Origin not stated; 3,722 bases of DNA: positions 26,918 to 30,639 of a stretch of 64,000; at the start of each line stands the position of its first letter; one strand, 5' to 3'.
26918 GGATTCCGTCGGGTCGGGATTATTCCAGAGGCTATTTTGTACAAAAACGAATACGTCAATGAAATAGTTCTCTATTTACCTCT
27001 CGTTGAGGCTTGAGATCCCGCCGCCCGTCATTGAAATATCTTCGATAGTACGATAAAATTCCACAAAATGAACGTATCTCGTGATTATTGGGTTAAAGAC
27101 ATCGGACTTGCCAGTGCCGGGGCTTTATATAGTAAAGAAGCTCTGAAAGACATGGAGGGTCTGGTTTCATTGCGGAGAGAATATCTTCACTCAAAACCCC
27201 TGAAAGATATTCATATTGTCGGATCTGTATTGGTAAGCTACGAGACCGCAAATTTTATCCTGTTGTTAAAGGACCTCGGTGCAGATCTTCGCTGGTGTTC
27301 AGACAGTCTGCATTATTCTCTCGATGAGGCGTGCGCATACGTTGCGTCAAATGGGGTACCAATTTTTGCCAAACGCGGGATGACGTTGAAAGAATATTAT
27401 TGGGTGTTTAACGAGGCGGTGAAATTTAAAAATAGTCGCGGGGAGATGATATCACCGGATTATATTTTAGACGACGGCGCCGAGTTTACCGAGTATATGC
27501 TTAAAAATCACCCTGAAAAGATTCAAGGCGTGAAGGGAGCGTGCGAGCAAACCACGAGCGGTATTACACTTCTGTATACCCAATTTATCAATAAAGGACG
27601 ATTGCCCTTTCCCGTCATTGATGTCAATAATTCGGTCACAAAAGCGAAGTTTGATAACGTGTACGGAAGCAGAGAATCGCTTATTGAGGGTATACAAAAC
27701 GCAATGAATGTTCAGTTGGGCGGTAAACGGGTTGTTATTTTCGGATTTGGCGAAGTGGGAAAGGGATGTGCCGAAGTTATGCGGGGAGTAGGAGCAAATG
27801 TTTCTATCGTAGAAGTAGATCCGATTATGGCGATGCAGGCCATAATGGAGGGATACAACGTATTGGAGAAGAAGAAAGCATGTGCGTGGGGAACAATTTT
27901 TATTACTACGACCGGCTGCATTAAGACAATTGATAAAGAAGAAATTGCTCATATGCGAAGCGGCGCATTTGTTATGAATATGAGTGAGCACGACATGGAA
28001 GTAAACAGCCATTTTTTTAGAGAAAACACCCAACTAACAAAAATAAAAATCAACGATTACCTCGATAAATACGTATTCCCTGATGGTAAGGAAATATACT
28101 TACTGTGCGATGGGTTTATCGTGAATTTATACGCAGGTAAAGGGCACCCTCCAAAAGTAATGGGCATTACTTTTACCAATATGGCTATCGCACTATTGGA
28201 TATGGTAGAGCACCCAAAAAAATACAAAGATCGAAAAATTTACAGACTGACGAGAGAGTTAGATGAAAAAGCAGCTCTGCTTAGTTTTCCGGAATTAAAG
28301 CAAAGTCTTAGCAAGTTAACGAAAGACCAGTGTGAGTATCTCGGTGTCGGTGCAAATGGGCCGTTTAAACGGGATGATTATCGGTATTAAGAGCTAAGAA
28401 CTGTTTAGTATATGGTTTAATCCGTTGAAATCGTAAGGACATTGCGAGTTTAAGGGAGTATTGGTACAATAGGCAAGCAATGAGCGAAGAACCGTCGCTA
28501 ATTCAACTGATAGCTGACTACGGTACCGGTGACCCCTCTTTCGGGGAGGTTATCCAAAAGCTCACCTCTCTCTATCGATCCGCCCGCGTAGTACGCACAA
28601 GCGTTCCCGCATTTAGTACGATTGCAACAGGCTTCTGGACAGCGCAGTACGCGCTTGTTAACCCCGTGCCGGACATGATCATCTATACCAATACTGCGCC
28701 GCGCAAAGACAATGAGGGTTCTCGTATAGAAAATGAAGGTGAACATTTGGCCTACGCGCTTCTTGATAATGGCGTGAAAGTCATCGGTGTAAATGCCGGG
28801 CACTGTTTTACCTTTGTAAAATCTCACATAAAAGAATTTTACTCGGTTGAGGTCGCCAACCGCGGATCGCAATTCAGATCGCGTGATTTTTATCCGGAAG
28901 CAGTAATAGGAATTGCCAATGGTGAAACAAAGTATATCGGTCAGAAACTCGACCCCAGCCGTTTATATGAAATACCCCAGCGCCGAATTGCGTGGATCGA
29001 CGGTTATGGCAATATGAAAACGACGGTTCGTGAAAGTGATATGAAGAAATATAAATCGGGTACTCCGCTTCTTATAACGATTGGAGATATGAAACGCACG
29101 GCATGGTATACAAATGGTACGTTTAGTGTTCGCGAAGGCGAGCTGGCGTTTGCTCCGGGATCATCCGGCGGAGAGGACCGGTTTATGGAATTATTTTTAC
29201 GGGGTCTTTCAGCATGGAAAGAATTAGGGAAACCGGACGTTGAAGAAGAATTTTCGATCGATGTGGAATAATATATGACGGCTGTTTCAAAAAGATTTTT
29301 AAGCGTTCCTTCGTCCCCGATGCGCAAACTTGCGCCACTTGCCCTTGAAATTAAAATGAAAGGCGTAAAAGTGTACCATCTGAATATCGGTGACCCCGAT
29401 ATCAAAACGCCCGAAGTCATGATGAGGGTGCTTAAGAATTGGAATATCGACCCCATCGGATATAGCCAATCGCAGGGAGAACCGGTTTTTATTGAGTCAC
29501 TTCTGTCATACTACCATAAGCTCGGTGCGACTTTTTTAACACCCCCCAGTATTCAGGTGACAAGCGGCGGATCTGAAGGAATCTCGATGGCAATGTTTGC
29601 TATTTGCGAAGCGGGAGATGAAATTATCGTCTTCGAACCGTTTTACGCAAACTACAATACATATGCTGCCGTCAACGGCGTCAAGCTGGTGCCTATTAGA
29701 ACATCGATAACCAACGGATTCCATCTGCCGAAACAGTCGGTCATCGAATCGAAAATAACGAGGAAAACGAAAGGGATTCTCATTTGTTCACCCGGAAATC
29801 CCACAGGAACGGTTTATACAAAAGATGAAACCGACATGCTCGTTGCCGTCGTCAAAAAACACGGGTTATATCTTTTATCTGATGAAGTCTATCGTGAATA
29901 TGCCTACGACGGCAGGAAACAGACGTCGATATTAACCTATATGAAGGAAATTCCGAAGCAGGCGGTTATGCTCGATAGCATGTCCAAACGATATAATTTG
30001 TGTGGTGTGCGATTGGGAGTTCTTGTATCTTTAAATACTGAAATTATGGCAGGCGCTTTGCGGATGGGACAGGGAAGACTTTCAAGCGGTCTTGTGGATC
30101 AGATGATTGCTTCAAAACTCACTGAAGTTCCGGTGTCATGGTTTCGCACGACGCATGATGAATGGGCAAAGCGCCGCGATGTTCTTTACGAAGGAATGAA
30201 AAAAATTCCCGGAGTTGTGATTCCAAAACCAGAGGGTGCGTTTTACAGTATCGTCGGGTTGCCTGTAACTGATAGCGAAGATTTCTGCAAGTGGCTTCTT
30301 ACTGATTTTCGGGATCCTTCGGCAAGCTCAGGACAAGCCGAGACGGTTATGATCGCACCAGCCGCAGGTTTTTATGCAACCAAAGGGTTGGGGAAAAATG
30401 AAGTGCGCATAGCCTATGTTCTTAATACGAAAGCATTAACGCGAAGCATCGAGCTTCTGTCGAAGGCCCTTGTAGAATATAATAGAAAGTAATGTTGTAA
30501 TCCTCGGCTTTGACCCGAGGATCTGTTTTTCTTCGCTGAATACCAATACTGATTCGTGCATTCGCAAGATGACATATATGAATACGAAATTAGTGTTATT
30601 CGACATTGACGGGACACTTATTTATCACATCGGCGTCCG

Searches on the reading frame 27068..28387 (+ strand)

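Call 73: search_protein_families(library=pfam, proteins=[window:27068-28387:+], max_evalue=1e-10)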
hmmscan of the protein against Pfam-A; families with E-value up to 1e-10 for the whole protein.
window:27068-28387:+ (440 aa): 2 families
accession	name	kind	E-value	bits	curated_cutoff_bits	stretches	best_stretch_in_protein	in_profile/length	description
PF05221.23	AdoHcyase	-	1.4e-66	225.2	25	2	147-439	172-299/299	S-adenosyl-L-homocysteine hydrolase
PF00670.27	AdoHcyase_NAD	-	1e-46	159.4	27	1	197-357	1-160/162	S-adenosyl-L-homocysteine hydrolase, NAD binding domain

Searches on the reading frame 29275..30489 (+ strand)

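Call 73: search_protein_families(library=pfam, proteins=[window:29275-30489:+], max_evalue=1e-10)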
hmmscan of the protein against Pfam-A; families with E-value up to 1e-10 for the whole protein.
window:29275-30489:+ (405 aa): 1 family
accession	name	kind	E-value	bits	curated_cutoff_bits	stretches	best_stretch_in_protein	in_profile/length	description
PF00155.27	Aminotran_1_2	-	2e-51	175.7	19.7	1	34-344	4-325/361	Aminotransferase class I and II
